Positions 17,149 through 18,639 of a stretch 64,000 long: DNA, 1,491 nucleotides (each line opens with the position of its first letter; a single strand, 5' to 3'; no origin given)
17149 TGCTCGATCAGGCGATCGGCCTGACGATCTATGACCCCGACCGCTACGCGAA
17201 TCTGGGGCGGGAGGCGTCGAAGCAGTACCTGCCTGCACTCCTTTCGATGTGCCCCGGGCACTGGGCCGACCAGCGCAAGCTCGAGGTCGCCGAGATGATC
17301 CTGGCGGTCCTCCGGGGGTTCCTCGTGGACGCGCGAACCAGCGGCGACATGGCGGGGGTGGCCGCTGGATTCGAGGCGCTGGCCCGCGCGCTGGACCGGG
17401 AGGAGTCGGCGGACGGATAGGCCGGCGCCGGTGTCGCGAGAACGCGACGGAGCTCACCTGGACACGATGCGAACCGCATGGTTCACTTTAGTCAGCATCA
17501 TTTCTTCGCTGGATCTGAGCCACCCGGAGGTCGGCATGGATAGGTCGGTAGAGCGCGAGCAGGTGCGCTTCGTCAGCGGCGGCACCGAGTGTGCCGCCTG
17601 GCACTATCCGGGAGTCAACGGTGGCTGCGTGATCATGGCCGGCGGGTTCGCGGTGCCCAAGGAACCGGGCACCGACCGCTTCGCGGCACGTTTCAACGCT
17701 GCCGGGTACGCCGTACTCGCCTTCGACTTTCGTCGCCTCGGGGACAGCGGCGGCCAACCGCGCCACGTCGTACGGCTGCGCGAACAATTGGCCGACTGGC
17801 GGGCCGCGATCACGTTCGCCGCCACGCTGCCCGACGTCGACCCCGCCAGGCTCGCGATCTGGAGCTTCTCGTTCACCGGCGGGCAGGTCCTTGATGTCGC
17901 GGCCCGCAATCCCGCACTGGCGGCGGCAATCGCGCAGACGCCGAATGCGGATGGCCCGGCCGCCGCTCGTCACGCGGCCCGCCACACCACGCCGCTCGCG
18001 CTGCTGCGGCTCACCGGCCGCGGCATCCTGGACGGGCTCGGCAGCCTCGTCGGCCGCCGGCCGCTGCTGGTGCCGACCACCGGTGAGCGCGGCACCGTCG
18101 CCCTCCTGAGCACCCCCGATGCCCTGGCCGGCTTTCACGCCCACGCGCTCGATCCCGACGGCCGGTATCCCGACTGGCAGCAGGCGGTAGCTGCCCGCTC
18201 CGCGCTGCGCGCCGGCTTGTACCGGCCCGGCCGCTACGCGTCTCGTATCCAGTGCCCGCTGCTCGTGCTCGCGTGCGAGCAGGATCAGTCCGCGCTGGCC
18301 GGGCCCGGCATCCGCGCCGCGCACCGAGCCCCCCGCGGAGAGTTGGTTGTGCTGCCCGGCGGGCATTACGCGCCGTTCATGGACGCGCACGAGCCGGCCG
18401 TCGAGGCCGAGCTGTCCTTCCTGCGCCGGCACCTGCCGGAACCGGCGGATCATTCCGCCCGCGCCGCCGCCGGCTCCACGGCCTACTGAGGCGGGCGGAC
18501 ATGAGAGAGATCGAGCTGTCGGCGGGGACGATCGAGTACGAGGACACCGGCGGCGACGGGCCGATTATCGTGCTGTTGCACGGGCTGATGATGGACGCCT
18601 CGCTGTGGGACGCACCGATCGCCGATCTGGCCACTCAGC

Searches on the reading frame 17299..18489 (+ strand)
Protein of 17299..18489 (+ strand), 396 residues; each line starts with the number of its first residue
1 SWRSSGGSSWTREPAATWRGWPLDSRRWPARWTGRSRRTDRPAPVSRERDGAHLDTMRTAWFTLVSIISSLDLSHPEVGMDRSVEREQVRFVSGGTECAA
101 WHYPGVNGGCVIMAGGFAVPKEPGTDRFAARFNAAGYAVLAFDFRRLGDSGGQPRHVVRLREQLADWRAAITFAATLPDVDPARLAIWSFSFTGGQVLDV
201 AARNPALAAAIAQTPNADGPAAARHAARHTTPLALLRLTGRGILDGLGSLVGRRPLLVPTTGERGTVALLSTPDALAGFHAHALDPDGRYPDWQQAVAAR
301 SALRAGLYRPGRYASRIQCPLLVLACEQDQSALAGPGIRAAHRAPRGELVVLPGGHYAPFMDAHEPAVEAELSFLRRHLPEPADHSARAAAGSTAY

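Call 52: search_protein_families(library=pfam, proteins=[window:17299-18489:+], max_evalue=0.00001)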
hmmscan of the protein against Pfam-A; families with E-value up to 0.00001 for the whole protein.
window:17299-18489:+ (396 aa): 3 families
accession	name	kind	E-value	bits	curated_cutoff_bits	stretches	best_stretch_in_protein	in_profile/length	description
PF12146.15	Hydrolase_4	-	8.2e-09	35.5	27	1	126-354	21-229/239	Serine aminopeptidase, S33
PF12740.14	PETase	-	1.8e-06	28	28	0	89-216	32-158/263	PET hydrolase-like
PF02129.25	Peptidase_S15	-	2.1e-06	28.1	23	1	107-356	46-260/262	X-Pro dipeptidyl-peptidase (S15 family)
